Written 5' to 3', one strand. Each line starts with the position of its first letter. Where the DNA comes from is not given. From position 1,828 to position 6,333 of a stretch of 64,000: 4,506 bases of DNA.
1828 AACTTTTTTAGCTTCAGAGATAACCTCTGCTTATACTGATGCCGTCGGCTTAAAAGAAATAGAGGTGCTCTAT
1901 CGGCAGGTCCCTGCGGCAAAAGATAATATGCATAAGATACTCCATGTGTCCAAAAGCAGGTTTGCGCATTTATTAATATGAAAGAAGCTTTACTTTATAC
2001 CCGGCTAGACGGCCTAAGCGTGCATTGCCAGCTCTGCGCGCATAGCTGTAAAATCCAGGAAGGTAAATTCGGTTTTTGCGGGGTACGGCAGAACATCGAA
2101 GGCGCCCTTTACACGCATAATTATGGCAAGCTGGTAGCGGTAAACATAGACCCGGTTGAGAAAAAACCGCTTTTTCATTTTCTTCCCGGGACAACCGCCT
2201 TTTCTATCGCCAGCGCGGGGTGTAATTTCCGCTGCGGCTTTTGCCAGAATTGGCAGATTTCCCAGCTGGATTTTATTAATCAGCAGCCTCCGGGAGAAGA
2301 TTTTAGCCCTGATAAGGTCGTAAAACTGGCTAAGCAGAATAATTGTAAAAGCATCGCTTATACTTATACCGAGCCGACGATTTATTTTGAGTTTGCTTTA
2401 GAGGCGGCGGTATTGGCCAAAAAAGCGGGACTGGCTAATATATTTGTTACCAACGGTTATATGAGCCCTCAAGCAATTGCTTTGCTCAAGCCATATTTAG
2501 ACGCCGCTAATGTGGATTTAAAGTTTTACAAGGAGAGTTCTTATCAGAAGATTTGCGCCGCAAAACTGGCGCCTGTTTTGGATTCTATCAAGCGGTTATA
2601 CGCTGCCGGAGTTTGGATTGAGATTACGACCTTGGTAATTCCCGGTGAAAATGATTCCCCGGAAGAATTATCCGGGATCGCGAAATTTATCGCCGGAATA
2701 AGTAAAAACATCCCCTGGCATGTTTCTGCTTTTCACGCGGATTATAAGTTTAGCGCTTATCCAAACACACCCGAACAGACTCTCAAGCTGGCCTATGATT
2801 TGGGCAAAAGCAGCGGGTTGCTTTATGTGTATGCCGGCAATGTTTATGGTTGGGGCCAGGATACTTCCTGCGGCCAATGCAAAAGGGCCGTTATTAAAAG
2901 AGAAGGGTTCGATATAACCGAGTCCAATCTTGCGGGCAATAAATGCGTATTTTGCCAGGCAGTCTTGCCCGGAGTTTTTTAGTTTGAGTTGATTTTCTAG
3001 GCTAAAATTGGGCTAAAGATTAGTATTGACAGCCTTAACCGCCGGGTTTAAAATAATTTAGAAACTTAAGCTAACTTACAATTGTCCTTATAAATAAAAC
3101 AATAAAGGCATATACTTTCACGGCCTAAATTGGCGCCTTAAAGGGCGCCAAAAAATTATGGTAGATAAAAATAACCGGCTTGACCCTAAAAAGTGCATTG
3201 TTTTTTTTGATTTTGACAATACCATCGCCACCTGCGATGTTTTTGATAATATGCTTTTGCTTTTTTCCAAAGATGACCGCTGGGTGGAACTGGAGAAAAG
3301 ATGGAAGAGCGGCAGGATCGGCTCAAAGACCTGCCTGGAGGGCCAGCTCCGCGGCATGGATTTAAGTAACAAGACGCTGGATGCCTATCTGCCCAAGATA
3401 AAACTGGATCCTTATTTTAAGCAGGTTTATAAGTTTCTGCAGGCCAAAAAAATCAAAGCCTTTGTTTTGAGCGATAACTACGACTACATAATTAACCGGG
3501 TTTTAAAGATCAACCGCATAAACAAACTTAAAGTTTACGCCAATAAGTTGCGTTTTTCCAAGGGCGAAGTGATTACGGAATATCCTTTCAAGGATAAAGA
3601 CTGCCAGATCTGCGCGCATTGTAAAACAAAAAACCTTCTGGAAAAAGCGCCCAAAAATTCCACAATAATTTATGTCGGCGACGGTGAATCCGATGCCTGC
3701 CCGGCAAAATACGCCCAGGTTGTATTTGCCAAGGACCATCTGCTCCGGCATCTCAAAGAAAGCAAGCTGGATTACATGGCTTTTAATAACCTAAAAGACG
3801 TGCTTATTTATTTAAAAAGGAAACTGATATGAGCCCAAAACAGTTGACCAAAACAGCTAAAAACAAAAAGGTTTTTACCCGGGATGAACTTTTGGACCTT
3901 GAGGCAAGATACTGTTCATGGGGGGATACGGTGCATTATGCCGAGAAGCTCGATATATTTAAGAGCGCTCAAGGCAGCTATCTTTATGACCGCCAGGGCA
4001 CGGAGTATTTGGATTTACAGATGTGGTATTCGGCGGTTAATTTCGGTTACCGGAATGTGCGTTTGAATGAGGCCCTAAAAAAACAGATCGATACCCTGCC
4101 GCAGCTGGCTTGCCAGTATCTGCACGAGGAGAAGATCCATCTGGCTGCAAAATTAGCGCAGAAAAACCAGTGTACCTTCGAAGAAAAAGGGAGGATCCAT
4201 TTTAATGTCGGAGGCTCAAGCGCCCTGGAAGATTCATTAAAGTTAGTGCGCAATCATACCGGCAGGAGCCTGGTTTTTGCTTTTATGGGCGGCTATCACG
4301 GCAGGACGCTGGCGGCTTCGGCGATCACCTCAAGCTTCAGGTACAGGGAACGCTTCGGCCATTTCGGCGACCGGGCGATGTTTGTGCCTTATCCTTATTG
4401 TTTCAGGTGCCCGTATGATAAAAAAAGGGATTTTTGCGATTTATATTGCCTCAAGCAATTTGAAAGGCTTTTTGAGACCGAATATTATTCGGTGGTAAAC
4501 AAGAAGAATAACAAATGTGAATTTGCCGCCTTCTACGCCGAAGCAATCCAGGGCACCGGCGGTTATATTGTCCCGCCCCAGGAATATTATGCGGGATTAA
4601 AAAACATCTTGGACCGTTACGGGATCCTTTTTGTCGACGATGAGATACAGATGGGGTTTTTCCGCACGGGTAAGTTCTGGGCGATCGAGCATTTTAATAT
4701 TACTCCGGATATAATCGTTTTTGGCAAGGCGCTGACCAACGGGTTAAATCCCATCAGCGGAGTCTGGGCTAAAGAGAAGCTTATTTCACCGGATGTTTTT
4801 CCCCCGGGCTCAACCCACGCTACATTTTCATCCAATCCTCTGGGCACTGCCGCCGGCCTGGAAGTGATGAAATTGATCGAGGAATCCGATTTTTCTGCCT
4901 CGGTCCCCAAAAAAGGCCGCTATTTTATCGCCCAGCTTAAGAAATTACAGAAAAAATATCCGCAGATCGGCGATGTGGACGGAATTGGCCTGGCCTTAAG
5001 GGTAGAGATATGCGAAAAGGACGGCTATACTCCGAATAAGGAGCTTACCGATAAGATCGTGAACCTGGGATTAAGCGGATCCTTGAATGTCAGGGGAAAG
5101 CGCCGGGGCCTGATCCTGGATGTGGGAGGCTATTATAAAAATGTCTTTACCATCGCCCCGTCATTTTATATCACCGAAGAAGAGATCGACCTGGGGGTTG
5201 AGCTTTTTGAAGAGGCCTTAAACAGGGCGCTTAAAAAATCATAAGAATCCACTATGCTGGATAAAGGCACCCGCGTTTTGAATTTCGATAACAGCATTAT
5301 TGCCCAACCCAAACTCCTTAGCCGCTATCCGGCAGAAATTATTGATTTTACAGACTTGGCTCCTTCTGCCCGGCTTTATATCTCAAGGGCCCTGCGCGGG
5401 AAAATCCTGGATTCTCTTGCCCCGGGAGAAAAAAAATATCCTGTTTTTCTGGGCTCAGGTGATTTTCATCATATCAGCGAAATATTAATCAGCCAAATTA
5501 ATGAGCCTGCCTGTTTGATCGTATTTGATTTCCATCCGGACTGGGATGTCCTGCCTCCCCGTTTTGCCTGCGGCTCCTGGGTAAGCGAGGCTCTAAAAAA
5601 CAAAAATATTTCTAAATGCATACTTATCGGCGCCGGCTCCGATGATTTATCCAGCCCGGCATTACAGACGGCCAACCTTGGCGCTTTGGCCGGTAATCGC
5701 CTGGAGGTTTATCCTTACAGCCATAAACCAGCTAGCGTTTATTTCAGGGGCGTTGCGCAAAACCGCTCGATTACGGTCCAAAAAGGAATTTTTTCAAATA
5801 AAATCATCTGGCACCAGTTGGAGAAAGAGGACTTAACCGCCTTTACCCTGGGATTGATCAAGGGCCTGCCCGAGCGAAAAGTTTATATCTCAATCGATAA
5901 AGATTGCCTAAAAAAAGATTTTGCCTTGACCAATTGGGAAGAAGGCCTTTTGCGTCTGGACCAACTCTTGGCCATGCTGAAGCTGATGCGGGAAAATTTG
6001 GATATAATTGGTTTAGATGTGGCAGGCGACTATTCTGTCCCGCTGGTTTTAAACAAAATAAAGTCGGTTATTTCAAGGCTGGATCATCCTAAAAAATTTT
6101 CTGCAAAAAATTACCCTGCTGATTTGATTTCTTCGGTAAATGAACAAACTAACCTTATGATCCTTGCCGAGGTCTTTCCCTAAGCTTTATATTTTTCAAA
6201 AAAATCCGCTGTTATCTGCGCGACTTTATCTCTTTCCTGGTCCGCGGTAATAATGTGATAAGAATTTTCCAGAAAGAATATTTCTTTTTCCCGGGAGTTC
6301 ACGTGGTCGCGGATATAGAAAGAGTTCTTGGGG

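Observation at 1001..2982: Overlapping pair: ThiI/MnmA-like PP-loop ATPase with an extra Cys cluster plus an AmmeMemoRadiSam-type radical SAM enzyme, without AMMECR1/MEMO partners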

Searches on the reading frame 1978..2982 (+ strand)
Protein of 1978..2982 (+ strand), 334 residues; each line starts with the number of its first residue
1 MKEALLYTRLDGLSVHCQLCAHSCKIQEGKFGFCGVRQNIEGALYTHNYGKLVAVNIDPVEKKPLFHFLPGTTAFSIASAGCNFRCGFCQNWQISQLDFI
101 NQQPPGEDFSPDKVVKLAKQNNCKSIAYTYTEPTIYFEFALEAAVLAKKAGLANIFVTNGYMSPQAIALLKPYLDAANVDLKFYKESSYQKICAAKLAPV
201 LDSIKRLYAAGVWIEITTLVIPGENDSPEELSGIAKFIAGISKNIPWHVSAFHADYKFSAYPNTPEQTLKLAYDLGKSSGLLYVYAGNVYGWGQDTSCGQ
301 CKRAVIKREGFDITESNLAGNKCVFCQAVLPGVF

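Call 3: search_protein_families(library=pfam, proteins=[window:1978-2982:+], max_evalue=0.01)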
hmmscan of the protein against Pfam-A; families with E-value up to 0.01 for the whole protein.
window:1978-2982:+ (334 aa): 2 families
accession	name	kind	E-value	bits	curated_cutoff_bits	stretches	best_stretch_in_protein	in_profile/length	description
PF04055.27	Radical_SAM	-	1.9e-23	83.9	29.5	1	79-230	4-161/166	Radical SAM superfamily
PF23641.1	YmcF-like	-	0.00061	20.4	27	1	298-329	9-40/62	YmcF-like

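Call 4: search_protein_families(library=ncbifam, proteins=[window:1978-2982:+], max_evalue=0.01)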
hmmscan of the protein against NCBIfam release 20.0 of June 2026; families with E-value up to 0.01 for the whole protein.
window:1978-2982:+ (334 aa): 21 families
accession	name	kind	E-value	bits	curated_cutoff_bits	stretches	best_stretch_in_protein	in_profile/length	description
TIGR04337.1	AmmeMemoSam_rS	hypoth_equivalog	6e-100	334.5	220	1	8-334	5-333/349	AmmeMemoRadiSam system radical SAM enzyme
TIGR04041.1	activase_YjjW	hypoth_equivalog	7.7e-17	61.6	250.2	1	107-254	91-240/276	YjjW family glycine radical enzyme activase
TIGR02493.1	PFLA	equivalog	4e-15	55.8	231.75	1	75-243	18-188/235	pyruvate formate-lyase-activating protein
TIGR02494.1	PFLE_PFLC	subfamily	9.4e-12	44.8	174.35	1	132-253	133-255/293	glycyl-radical enzyme activating protein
TIGR02495.1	NrdG2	equivalog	1.2e-10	41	131.15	1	70-239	14-181/193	anaerobic ribonucleoside-triphosphate reductase activating protein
NF048010.1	SfplDhtActHpsHDes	equivalog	4.4e-10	38.9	430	1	131-253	140-264/298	(2S)-3-sulfopropanediol dehydratase activating enzyme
TIGR02666.1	moaA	equivalog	5e-10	38.9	284.05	1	81-237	19-179/336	GTP 3',8-cyclase MoaA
TIGR04003.1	rSAM_BssD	equivalog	5.2e-10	39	496.45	1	121-245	126-251/314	[benzylsuccinate synthase]-activating enzyme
TIGR04395.1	cutC_activ_rSAM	equivalog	1.6e-07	30.9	360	1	131-241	138-248/309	choline TMA-lyase-activating enzyme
TIGR02668.1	moaA_archaeal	equivalog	2.4e-06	26.8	325.25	1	80-227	18-164/303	GTP 3',8-cyclase MoaA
NF043069.1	T4HPD_activ_SAM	equivalog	6e-06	25.8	425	1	126-242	127-243/299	trans-4-hydroxy-L-proline dehydratase activase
NF033719.1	ind_deCO2_activ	equivalog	6.8e-06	25.6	425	1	127-240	134-247/302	indoleacetate decarboxylase activase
NF038283.1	viperin_w_prok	equivalog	1.8e-05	24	180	1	81-177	11-110/281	viperin family antiviral radical SAM protein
TIGR04038.1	tatD_link_rSAM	subfamily_domain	5.3e-05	23.1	129.7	1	80-198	16-139/192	TatD family nuclease-associated radical SAM protein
NF048008.1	SfplDhtActHpfHKleb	equivalog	7.8e-05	22.1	500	1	131-239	135-243/308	(2S)-3-sulfopropanediol dehydratase activating enzyme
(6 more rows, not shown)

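Call 16: search_solved_structures(query=window:1978-2982:+, max_evalue=0.01, show_alignments=1)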
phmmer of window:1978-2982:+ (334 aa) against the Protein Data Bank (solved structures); distinct sequences matched with E-value up to 0.01: 3.
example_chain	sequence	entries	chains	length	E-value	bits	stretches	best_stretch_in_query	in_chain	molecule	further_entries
2fb2_A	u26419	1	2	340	0.00055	22.2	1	77-227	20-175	Molybdenum cofactor biosynthesis protein A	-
1tv7_A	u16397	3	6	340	0.00084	21.5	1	80-227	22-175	Molybdenum cofactor biosynthesis protein A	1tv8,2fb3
3c8f_A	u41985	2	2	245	0.0036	19.4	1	78-240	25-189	Pyruvate formate-lyase 1-activating enzyme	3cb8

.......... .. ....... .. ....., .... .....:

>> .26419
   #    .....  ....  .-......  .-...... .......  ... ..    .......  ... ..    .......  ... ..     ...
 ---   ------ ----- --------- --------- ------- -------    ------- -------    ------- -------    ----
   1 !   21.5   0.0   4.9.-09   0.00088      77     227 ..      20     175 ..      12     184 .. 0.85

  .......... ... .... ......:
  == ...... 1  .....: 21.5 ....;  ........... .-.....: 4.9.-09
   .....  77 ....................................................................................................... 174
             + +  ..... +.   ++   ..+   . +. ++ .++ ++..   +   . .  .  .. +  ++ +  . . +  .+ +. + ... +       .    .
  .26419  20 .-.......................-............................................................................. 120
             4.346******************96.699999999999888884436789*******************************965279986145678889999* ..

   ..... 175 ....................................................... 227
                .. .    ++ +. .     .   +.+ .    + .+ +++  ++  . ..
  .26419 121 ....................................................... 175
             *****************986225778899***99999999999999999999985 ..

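Call 50: find_related_loci(query=A4, collection=metagenome_contigs, flank=8000)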
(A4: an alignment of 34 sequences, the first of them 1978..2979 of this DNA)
Query A4 (334 aa) in metagenome_contigs; peptide patterns used: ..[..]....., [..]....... (x = any residue, [..] = any of these).
600 stretches matched a pattern (row limit reached: there are more); 599 encode a relative of the query (tblastn E <= 1e-3); the best 80 are kept; 80 distinct loci.
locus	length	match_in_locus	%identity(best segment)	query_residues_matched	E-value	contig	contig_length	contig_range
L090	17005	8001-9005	60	2-334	3e-143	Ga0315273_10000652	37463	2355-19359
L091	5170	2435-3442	60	1-334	2e-143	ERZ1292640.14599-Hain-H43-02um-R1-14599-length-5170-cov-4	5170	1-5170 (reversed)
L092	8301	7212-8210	59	2-334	5e-137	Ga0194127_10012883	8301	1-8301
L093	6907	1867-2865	55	3-334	2e-132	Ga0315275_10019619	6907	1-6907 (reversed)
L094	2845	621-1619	54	2-334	3e-130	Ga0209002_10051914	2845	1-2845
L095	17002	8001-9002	51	1-334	2e-123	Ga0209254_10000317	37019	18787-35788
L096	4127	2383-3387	50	1-334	1e-121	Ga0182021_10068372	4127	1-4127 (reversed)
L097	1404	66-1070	53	1-334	8e-130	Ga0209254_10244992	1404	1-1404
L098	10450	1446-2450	51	1-334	4e-118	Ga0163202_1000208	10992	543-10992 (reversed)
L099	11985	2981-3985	52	1-331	2e-117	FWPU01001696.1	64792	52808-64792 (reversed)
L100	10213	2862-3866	50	1-334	2e-117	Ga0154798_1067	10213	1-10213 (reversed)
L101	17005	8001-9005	52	1-334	5e-117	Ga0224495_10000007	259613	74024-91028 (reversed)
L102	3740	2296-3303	51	1-334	2e-119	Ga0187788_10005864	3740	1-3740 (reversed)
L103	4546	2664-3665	49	1-333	3e-118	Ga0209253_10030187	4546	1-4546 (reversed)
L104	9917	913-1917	51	1-334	8e-117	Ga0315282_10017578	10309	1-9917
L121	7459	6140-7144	50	1-334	3e-112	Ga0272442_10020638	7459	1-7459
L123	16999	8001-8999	74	1-334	1e-169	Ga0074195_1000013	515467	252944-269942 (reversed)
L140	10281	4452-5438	51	1-326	2e-107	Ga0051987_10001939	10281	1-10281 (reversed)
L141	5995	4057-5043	50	1-326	2e-107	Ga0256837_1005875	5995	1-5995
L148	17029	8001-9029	47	1-334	1e-105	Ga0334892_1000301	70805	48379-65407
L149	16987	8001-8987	51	1-326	6e-106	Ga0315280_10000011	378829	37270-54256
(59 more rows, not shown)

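Call 53: search_protein_families(library=pfam, proteins=[L148:8987-9841:+, L148:9813-10394:+, L149:10056-10859:+, L149:14803-15474:+, L140:6540-7085:+, L095:3774-4535:+, L121:5382-6140:+, L098:8848-9675:-], max_evalue=0.001)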
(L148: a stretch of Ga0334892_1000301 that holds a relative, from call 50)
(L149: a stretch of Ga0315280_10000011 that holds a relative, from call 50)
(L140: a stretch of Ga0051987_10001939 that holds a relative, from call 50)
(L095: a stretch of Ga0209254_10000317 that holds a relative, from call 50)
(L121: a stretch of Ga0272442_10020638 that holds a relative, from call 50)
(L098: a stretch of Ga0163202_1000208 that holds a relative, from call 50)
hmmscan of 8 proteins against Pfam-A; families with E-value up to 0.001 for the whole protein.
L148:8987-9841:+ (285 aa): 1 family
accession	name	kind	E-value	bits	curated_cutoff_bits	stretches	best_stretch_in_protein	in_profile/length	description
PF01875.22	Memo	-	1.5e-50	172.3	27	1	19-280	2-267/269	Memo-like protein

L148:9813-10394:+ (194 aa): 1 family
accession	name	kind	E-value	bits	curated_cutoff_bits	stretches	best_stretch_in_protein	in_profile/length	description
PF01871.22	AMMECR1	-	1.7e-45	155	25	1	18-192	1-168/168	AMMECR1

L149:10056-10859:+ (268 aa): 2 families
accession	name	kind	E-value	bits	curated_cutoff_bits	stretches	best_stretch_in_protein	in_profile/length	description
PF02900.23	LigB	-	3.6e-46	157.9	26.3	1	7-262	2-268/269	Catalytic LigB subunit of aromatic ring-opening dioxygenase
PF01875.22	Memo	-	1.9e-07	31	27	1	92-252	97-249/269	Memo-like protein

L149:14803-15474:+ (224 aa): 1 family
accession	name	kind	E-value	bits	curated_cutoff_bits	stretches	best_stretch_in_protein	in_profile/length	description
PF01871.22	AMMECR1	-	9.6e-37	126.5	25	1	30-222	2-167/168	AMMECR1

L140:6540-7085:+ (182 aa): 1 family
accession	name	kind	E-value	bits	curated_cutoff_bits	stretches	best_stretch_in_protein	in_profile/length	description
PF01871.22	AMMECR1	-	6.9e-46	156.3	25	1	12-180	1-167/168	AMMECR1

L095:3774-4535:+ (254 aa): 0 families

L121:5382-6140:+ (253 aa): 7 families
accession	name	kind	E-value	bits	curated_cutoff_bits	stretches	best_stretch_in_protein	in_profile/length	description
PF08241.18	Methyltransf_11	-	1.4e-20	74.1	21.2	1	44-129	1-88/95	Methyltransferase domain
PF13649.12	Methyltransf_25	-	2.9e-18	66.8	27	1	44-129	2-94/97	Methyltransferase domain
PF13489.12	Methyltransf_23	-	9.4e-15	55.2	27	1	22-129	4-109/164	Methyltransferase domain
PF08242.18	Methyltransf_12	-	1.7e-13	51.5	30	1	44-127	1-91/98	Methyltransferase domain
PF13847.12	Methyltransf_31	-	7.3e-13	48.9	27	1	38-131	2-104/145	Methyltransferase domain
PF01209.24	Ubie_methyltran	-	4.6e-09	36.4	20.1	1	27-130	35-145/233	ubiE/COQ5 methyltransferase family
PF07021.18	MetW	-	7.1e-08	32.7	21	1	38-134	12-107/193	Methionine biosynthesis protein MetW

L098:8848-9675:- (276 aa): 1 family
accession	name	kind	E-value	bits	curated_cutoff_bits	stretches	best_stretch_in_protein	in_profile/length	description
PF02146.23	SIR2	-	6.2e-46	157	24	1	61-230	1-180/180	Sir2 family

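Call 66: search_protein_families(library=ncbifam, proteins=[L148:8001-9029:+, L140:4452-5438:+, L149:8001-8987:+, L141:4057-5073:+, L093:1867-2865:+, L121:6140-7144:+], max_evalue=1e-20)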
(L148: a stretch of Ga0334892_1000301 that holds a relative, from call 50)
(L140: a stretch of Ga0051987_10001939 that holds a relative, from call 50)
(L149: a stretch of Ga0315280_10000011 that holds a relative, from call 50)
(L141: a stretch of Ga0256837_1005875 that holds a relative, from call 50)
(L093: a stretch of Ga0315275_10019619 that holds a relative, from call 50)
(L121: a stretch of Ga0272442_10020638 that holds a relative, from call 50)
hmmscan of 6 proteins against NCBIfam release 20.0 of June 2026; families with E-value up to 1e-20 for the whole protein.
L148:8001-9029:+ (343 aa): 1 family
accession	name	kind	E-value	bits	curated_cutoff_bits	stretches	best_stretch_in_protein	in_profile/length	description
TIGR04337.1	AmmeMemoSam_rS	hypoth_equivalog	2e-105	352.5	220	1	7-341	4-331/349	AmmeMemoRadiSam system radical SAM enzyme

L140:4452-5438:+ (329 aa): 1 family
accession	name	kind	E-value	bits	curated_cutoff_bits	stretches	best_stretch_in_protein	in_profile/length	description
TIGR04337.1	AmmeMemoSam_rS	hypoth_equivalog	5.2e-103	344.6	220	1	7-329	4-325/349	AmmeMemoRadiSam system radical SAM enzyme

L149:8001-8987:+ (329 aa): 1 family
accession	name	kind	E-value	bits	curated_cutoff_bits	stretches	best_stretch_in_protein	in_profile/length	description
TIGR04337.1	AmmeMemoSam_rS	hypoth_equivalog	8.6e-98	327.4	220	1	7-329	4-325/349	AmmeMemoRadiSam system radical SAM enzyme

L141:4057-5073:+ (338 aa): 1 family
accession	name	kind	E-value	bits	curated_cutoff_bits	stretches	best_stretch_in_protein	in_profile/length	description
TIGR04337.1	AmmeMemoSam_rS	hypoth_equivalog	2.6e-105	352.2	220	1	8-333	5-329/349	AmmeMemoRadiSam system radical SAM enzyme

L093:1867-2865:+ (333 aa): 1 family
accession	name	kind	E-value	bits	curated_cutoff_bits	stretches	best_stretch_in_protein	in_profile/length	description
TIGR04337.1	AmmeMemoSam_rS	hypoth_equivalog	2.3e-107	358.9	220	1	3-333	2-333/349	AmmeMemoRadiSam system radical SAM enzyme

L121:6140-7144:+ (335 aa): 1 family
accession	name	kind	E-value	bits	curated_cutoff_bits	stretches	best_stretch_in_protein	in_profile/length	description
TIGR04337.1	AmmeMemoSam_rS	hypoth_equivalog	6.8e-105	350.8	220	1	7-334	4-332/349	AmmeMemoRadiSam system radical SAM enzyme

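Call 75: search_protein_families(library=pfam, proteins=[L141:5060-5590:+, L141:5627-5995:+], max_evalue=0.001)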
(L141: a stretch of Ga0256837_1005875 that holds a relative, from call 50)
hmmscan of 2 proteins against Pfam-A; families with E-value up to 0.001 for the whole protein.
L141:5060-5590:+ (176 aa): 2 families
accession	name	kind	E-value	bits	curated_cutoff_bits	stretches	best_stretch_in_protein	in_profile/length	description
PF00156.33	Pribosyltran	-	2.5e-27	95.6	26.3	1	13-160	9-157/158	Phosphoribosyl transferase domain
PF14681.12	UPRTase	-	0.00031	20.7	27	1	25-128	56-156/206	Uracil phosphoribosyltransferase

L141:5627-5995:+ (123 aa): 1 family
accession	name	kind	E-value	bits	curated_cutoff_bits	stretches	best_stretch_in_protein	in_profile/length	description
PF02568.20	ThiI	-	7.5e-08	32.7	20.5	1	2-112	6-120/197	Thiamine biosynthesis protein (ThiI)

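Call 76: predict_structure(protein=window:1978-2979:+)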
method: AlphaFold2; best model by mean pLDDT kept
length: 334 residues; sequences in the alignment: 1
mean_pLDDT: 38.1   pTM: 0.38
mean pLDDT of the five models: 38.1, 37.6, 34.1, 28.4, 27.2
residues with pLDDT >= 90: 0; 70-90: 0; 50-70: 58; < 50: 276
segments of 3 or more residues with pLDDT < 50: 1-107, 124-127, 129-135, 153-220, 222-226, 240-263, 277-334
pLDDT, mean of each block of 10 residues (from residue 1): 25 28 29 31 33 35 33 29 23 29 44 61 48 47 58 46 46 35 27 28 39 42 49 51 44 41 48 50 36 33 32 32 30 25
secondary structure, 60 per line:
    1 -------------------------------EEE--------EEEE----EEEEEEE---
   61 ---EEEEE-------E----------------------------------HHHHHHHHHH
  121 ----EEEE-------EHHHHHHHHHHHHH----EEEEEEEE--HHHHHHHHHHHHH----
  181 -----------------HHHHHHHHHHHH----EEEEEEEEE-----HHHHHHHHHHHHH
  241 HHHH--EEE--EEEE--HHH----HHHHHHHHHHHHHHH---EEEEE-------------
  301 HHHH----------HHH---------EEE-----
elements in order: E32-34 E43-46 E51-57 E64-68 H111-120 E125-128 H137-149 E154-161 H164-176 H198-209 E214-222 H228-244 E247-249 E252-255 H265-279 E283-287 H301-304 E327-329

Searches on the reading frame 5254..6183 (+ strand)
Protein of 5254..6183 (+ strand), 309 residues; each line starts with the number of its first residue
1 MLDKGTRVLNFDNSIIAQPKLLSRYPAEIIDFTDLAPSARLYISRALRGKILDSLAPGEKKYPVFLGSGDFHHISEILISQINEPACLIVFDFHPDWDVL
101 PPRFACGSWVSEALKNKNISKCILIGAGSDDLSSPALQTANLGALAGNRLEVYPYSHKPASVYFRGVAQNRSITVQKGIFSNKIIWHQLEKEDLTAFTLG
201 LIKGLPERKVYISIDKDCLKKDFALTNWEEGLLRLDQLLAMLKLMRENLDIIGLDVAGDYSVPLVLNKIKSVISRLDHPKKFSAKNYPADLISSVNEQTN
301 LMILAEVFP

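Call 3: search_protein_families(library=pfam, proteins=[window:5254-6183:+], max_evalue=0.01)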
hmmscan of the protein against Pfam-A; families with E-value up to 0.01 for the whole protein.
window:5254-6183:+ (309 aa): 1 family
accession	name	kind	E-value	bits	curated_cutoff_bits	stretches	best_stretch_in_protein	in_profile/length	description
PF00491.26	Arginase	-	4.3e-05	23.6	22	0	189-257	182-253/280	Arginase family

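Call 4: search_protein_families(library=ncbifam, proteins=[window:5254-6183:+], max_evalue=0.01)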
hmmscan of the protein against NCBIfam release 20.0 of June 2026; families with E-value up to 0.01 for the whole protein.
window:5254-6183:+ (309 aa): 2 families
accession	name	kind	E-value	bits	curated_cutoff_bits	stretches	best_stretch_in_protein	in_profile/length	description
NF002564.0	PRK02190.1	subfamily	0.0026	17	302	0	187-256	203-273/307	agmatinase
TIGR01230.1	agmatinase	equivalog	0.0046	16.6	174.3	0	205-256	195-248/275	agmatinase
